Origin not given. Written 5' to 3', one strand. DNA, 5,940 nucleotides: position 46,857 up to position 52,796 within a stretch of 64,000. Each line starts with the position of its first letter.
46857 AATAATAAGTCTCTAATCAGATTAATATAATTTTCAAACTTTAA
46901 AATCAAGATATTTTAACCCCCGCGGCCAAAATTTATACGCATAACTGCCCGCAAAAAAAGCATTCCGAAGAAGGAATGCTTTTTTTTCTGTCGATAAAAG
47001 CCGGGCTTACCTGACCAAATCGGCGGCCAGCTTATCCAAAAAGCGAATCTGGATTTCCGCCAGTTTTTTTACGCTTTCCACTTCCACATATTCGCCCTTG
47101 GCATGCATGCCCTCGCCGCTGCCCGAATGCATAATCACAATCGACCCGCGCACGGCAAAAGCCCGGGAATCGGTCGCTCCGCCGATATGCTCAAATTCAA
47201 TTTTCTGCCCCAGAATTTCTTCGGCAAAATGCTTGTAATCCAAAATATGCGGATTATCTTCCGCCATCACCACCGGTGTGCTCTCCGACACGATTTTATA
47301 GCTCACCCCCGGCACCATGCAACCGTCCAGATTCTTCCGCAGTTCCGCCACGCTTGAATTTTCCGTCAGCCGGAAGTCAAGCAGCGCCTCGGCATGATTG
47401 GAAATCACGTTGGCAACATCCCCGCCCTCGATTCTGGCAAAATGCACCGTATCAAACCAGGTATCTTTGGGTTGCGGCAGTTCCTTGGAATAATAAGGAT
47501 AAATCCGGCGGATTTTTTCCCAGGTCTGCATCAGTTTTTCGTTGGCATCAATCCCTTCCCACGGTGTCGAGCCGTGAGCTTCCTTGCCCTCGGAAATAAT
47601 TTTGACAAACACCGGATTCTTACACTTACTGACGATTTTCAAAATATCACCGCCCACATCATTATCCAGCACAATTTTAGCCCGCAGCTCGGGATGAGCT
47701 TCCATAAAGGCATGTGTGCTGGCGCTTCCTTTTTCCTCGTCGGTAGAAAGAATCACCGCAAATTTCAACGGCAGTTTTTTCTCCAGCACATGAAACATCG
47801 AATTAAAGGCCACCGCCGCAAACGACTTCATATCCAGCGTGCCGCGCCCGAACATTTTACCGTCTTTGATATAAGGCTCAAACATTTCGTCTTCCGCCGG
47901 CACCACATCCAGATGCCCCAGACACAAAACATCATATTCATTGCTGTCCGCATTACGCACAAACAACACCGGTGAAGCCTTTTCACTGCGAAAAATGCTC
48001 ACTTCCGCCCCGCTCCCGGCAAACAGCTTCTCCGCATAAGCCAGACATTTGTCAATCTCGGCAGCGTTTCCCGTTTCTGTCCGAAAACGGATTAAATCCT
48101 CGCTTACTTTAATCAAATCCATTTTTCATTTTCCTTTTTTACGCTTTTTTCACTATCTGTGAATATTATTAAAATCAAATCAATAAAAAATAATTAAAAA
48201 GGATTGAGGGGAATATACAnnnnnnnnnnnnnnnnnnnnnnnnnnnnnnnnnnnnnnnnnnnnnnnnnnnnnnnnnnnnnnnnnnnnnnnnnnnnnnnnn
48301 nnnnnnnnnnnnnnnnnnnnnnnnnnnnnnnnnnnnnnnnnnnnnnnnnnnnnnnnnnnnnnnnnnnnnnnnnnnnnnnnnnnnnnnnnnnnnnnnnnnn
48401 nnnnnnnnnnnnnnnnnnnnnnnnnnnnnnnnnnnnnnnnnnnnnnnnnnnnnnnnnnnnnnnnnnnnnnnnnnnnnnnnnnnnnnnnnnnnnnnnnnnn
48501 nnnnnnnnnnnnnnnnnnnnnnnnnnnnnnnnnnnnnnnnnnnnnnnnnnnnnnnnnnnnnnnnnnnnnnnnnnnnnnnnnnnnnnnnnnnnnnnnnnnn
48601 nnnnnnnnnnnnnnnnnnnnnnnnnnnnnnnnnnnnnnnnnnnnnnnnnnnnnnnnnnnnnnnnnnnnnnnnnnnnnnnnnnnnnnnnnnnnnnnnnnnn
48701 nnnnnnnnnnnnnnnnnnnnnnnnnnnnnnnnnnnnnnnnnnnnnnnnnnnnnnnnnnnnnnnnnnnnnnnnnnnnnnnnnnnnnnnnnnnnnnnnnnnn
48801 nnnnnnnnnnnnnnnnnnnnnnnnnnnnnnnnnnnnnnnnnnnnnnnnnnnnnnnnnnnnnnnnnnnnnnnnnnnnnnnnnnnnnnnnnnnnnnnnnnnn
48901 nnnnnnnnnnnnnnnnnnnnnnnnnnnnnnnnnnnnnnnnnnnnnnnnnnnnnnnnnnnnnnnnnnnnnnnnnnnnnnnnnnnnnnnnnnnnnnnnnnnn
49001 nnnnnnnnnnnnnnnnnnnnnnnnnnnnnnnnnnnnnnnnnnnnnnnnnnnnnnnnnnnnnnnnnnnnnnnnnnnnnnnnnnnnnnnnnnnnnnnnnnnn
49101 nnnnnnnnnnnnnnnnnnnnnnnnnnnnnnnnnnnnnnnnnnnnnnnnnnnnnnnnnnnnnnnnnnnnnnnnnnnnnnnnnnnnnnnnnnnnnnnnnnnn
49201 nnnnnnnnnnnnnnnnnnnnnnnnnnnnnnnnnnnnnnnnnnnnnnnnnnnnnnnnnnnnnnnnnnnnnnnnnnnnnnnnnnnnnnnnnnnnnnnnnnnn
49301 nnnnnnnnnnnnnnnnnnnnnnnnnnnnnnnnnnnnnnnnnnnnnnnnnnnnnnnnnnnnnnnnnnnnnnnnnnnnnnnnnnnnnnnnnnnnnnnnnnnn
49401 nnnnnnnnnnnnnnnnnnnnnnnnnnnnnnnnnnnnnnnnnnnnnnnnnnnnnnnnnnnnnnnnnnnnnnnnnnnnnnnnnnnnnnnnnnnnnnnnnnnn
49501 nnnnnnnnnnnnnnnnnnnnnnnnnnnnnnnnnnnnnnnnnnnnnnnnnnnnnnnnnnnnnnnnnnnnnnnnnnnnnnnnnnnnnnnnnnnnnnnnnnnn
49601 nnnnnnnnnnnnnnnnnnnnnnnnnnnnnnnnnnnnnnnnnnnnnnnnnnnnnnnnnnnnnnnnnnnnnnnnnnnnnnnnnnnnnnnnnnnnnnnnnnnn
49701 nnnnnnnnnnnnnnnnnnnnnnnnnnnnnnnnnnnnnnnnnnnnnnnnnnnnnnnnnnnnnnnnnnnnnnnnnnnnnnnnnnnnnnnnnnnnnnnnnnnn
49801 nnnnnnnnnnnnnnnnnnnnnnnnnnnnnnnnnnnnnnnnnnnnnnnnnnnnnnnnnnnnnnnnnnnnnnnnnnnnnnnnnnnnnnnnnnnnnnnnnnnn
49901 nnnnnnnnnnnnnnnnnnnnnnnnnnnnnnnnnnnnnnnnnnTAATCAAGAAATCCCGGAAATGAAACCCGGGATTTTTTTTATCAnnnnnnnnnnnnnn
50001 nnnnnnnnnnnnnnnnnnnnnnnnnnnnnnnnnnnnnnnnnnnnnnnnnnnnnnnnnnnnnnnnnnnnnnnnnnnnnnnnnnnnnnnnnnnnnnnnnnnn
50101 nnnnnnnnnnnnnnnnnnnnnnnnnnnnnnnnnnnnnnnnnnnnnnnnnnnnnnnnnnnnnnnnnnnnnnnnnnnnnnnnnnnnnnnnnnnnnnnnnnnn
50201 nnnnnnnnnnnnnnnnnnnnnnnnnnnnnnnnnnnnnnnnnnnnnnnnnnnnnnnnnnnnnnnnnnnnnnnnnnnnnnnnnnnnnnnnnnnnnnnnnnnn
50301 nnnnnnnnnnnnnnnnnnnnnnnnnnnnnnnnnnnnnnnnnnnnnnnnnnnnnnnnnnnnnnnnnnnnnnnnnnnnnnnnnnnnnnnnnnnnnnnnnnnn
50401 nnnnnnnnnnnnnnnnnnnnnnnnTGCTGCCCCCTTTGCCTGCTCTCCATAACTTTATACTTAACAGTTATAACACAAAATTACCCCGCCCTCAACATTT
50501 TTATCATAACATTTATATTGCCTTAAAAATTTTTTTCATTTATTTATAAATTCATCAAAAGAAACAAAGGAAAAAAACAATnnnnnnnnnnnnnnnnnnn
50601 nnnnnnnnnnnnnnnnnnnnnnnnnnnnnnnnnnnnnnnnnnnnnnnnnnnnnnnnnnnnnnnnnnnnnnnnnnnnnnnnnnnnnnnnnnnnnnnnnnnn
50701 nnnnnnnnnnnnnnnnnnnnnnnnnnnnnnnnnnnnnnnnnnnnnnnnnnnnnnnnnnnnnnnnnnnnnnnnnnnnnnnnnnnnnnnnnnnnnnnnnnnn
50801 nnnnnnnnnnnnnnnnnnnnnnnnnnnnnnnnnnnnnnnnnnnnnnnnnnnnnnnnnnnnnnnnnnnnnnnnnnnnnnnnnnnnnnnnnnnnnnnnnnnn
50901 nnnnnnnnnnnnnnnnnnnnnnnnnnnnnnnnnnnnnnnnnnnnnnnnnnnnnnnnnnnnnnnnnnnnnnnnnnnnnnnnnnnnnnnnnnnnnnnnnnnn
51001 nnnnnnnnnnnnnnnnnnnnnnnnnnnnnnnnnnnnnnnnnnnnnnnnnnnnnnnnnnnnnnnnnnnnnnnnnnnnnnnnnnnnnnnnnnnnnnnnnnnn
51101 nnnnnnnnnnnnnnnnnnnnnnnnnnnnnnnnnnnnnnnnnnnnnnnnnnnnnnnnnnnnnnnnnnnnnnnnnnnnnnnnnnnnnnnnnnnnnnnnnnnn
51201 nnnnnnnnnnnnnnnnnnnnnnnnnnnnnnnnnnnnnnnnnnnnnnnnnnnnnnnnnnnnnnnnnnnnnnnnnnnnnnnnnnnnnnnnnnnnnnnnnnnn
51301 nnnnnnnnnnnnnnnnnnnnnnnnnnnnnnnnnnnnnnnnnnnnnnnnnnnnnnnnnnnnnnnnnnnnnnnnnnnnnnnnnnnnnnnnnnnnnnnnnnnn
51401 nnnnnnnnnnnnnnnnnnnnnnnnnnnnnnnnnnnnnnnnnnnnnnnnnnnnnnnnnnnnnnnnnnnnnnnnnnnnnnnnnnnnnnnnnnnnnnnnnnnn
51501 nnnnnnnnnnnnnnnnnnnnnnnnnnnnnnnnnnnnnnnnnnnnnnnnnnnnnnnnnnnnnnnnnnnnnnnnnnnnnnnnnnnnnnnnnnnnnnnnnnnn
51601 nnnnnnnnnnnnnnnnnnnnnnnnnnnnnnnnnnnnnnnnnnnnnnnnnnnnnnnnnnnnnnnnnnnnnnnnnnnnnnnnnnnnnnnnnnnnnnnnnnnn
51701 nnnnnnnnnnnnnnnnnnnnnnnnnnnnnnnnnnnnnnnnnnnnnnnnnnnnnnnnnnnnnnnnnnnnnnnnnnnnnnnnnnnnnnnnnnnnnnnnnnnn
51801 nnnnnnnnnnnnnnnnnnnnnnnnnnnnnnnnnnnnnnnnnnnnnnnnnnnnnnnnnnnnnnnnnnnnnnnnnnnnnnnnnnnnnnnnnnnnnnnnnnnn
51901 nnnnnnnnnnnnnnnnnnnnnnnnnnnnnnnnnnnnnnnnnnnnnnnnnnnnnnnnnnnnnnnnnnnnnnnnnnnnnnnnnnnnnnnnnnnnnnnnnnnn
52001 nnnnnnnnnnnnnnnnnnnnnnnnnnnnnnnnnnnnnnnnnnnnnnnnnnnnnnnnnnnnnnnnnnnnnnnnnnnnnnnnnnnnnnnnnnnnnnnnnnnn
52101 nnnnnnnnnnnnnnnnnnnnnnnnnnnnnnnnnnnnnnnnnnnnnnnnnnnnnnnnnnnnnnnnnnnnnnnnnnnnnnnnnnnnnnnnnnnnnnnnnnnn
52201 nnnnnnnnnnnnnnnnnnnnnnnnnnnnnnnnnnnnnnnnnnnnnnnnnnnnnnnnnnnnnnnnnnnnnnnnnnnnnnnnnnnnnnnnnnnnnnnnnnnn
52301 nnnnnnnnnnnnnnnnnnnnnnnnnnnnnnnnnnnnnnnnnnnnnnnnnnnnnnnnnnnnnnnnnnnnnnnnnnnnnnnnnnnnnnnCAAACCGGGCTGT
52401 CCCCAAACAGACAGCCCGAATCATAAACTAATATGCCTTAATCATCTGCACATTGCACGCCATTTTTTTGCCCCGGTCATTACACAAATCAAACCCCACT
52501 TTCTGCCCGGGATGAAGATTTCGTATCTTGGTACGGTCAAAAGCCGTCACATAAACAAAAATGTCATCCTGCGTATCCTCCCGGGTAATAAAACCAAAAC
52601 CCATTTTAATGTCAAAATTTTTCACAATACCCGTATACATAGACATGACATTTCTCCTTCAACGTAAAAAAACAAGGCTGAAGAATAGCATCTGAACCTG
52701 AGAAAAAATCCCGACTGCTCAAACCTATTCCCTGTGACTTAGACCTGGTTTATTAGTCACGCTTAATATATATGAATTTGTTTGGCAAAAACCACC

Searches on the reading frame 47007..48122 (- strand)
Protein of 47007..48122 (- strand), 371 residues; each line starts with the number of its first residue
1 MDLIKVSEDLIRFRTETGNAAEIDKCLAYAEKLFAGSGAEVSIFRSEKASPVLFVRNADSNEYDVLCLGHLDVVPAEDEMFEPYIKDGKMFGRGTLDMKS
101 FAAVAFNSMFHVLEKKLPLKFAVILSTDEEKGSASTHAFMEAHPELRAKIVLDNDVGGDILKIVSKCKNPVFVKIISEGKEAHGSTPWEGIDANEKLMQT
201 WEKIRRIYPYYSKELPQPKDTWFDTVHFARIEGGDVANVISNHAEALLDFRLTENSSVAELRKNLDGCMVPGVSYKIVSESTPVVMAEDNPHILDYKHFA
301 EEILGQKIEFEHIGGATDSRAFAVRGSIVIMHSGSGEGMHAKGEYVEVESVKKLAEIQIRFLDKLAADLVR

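Call 39: search_protein_families(library=pfam, proteins=[window:47007-48122:-], max_evalue=0.01)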
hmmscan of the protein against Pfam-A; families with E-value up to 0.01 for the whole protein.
window:47007-48122:- (371 aa): 2 families
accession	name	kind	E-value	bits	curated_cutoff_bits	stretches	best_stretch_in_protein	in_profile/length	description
PF01546.33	Peptidase_M20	-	2.8e-24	86.6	24.6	1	69-363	4-205/206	Peptidase family M20/M25/M40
PF07687.19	M20_dimer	-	6.3e-12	45.8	21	1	172-266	8-96/107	Peptidase dimerisation domain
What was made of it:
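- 47007..48723 (.): Peptidase M20 (47007-48122, -) and SH3_4 protein (48220-48723, +). These are orthologues of the block's conserved neighbours in relatives. They now lie 13 kb from the block and are inverted relative to it. Pfam (call 39).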

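Call 61: find_homologous_proteins(query=window:47007-48122:-, max_evalue=1e-100)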
Query window:47007-48122:- (371 aa): 692 proteins with E <= 1e-100 among 6054 candidates; the best 120 are listed.
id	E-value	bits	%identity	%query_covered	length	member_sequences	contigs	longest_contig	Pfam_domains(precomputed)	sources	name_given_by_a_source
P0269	1.1e-224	763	91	100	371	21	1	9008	PF01546.34,PF07687.20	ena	-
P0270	3.3e-202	689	81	99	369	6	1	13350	PF01546.34,PF07687.20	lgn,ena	-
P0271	7.0e-202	688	81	99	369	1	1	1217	PF01546.34,PF07687.20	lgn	-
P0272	1.1e-201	688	81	99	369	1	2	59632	PF01546.34,PF07687.20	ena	-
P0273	1.8e-201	687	81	99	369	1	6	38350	PF01546.34,PF07687.20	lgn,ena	-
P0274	3.4e-201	686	81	99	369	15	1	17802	PF01546.34,PF07687.20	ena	-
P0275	4.4e-201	686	81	99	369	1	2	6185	PF01546.34,PF07687.20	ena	-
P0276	6.3e-201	685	81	99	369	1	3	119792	PF01546.34,PF07687.20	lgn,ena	-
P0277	8.5e-201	685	81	99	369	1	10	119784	PF01546.34,PF07687.20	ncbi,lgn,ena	-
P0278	1.5e-200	684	80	99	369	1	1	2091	PF01546.34,PF07687.20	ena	-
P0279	1.7e-200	684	80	99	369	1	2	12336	PF01546.34,PF07687.20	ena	-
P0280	1.7e-200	684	80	99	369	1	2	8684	PF01546.34,PF07687.20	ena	-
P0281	2.2e-200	683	80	99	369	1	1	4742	PF01546.34,PF07687.20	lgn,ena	-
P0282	2.4e-200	683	82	99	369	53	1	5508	PF01546.34,PF07687.20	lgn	-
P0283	4.0e-200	683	80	99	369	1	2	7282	PF01546.34,PF07687.20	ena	-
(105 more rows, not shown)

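Call 62: find_encoding_contigs(protein=P0269, flank=10000, max_places=3)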
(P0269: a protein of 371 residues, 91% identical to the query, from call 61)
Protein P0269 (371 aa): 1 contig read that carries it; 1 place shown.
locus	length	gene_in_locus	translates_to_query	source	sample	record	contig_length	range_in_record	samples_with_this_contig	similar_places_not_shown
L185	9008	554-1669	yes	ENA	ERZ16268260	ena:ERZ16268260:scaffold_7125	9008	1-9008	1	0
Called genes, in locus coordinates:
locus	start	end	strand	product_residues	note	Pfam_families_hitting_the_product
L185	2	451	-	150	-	?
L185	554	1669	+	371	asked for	PF01546:Peptidase_M20, PF07687:M20_dimer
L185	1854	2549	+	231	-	-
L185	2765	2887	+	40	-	-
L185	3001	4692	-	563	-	PF00091:Tubulin, PF12327:FtsZ_C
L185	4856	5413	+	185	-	-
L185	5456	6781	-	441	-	PF11104:PilM_2 (faint), PF14450:FtsA (weak), PF02491:SHS2_FTSA, PF06723:MreB_Mbl, PF14450:FtsA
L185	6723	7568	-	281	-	PF08478:POTRA_1, PF03799:FtsQ_DivIB_C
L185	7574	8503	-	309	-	PF01565:FAD_binding_4, PF02873:MurB_C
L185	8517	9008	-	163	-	?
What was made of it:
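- Tried and rejected: The contig ends inside SH3 (call 62).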

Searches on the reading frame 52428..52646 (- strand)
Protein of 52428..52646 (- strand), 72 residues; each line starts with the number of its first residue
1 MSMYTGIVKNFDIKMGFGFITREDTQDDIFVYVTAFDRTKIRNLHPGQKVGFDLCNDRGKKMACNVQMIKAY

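Call 48: search_protein_families(library=ncbifam, proteins=[window:52428-52646:-], max_evalue=0.001)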
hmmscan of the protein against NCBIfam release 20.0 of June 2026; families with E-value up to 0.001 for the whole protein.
window:52428-52646:- (72 aa): 11 families
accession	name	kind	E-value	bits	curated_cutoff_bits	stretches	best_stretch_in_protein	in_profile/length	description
NF049933.1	TransAntitermCspE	equivalog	9.3e-14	51.3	120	1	1-69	1-69/69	transcription antiterminator/RNA stability regulator CspE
NF007679.0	PRK10354.1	subfamily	1.2e-12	48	130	1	4-66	5-67/70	RNA chaperone/antiterminator CspA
NF007378.0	PRK09890.1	equivalog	1.8e-12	47.3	144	1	4-66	5-67/70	cold shock protein CspG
NF007062.0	PRK09507.1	subfamily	4.1e-12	45.9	133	1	1-67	1-67/69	transcription antiterminator/RNA stability regulator CspE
TIGR02381.1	cspD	equivalog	5.1e-12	45.6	115.4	1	3-67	1-65/68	cold shock domain-containing protein CspD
NF012007.0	PRK15463.1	subfamily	4.1e-10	39.4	111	1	4-66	5-67/70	cold shock-like protein CspF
NF008190.0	PRK10943.1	subfamily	6.1e-10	38.9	137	1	2-68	2-68/69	cold shock-like protein CspC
NF012008.0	PRK15464.1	equivalog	6e-09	35.9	141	1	4-66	5-67/70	cold shock-like protein CspH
NF011574.0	PRK14998.1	equivalog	2.5e-08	34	147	1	3-57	1-55/73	cold shock-like protein CspD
NF038236.1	retron_eff_Se72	equivalog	5.8e-08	32.5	82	1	6-67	1-60/62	retron Se72 family effector protein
NF007405.0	PRK09937.1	equivalog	1.1e-07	32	152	1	3-56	1-54/74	cold shock-like protein CspD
